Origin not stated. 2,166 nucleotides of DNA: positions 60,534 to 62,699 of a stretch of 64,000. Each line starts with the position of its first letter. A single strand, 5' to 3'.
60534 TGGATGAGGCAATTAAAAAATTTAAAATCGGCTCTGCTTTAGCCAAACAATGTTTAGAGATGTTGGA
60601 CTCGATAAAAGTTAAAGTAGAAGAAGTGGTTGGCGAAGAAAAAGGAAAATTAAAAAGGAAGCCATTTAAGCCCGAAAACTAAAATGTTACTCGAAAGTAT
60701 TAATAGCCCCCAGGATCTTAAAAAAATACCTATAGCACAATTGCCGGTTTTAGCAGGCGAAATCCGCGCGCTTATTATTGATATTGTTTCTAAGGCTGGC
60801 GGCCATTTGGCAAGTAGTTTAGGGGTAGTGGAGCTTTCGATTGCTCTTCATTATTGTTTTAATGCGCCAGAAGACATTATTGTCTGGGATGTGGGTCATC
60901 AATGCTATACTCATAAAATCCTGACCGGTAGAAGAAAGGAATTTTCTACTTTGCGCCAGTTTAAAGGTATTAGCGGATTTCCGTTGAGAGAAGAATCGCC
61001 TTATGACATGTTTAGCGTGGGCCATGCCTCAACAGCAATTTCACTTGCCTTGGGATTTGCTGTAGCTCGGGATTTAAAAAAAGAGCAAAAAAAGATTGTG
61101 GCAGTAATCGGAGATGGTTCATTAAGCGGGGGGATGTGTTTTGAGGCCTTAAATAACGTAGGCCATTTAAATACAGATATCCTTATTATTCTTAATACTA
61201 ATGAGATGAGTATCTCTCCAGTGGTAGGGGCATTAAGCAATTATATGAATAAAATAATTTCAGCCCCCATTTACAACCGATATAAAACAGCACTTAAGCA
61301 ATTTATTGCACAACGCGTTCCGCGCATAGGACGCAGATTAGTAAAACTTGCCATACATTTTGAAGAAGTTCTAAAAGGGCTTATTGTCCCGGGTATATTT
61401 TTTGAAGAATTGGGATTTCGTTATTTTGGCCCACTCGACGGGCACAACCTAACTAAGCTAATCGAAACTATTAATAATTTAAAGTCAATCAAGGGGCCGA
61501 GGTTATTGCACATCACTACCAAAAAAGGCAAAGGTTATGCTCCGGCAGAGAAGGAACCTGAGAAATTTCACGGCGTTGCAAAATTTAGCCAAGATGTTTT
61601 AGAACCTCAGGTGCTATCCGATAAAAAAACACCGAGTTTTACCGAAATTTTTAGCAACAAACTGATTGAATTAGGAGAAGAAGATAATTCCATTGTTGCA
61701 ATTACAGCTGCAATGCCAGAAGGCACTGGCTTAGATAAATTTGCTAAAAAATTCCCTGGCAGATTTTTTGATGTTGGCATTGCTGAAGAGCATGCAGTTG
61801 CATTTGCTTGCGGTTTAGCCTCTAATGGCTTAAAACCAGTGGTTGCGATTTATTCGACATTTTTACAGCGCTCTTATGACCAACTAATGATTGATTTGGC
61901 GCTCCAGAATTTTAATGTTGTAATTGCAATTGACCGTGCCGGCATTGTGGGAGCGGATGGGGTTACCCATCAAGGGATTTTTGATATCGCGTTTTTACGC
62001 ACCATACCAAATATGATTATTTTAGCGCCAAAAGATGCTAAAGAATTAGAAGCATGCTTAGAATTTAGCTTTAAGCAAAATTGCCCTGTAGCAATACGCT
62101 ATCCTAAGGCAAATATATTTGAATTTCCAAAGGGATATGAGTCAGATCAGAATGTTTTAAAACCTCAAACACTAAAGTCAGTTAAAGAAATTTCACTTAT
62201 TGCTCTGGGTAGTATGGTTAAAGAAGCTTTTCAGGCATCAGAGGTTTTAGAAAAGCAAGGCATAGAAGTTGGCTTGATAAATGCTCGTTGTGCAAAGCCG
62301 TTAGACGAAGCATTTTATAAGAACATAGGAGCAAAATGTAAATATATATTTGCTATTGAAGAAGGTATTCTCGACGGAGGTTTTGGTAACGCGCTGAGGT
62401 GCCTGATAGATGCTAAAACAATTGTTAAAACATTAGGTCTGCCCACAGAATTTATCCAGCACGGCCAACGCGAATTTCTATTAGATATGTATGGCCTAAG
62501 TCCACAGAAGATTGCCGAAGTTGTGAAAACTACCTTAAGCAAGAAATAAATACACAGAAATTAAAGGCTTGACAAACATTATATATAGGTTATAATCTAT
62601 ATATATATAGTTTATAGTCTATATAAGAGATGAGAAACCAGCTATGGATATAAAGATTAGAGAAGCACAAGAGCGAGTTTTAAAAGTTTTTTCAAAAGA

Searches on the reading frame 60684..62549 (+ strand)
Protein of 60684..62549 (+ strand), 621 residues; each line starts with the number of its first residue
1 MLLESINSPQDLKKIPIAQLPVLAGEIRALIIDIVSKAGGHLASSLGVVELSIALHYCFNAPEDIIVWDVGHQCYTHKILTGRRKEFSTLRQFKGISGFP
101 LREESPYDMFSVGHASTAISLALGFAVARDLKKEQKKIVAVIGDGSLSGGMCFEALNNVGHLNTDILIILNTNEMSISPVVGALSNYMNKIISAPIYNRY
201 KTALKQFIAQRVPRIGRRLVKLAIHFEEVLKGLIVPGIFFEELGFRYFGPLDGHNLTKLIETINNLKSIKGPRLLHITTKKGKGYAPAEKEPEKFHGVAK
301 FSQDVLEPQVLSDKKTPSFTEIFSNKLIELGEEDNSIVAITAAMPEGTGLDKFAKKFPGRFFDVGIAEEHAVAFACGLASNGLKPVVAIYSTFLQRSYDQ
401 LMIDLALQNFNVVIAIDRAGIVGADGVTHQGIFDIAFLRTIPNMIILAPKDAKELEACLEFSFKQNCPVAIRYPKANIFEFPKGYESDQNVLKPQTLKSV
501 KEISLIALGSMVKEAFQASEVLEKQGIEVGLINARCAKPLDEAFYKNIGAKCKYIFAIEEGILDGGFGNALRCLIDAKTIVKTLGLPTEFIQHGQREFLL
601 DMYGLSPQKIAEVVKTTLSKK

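Call 58: search_protein_families(library=pfam, proteins=[window:60684-62549:+], max_evalue=0.00001)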
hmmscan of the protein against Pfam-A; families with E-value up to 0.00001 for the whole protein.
window:60684-62549:+ (621 aa): 4 families
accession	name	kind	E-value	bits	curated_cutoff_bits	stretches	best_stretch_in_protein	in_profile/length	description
PF13292.11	DXP_synthase_N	-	1.4e-118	395.5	21.2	1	3-279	1-274/274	1-deoxy-D-xylulose-5-phosphate synthase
PF02779.29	Transket_pyr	-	5.1e-45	153.7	27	1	317-478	3-172/174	Transketolase, pyrimidine binding domain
PF02780.25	Transketolase_C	-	2.9e-20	72.9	25.9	1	497-610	6-124/124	Transketolase, C-terminal domain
PF00456.26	Transketolase_N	-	9.4e-07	28.6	22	0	25-178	7-188/334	Transketolase, thiamine diphosphate binding domain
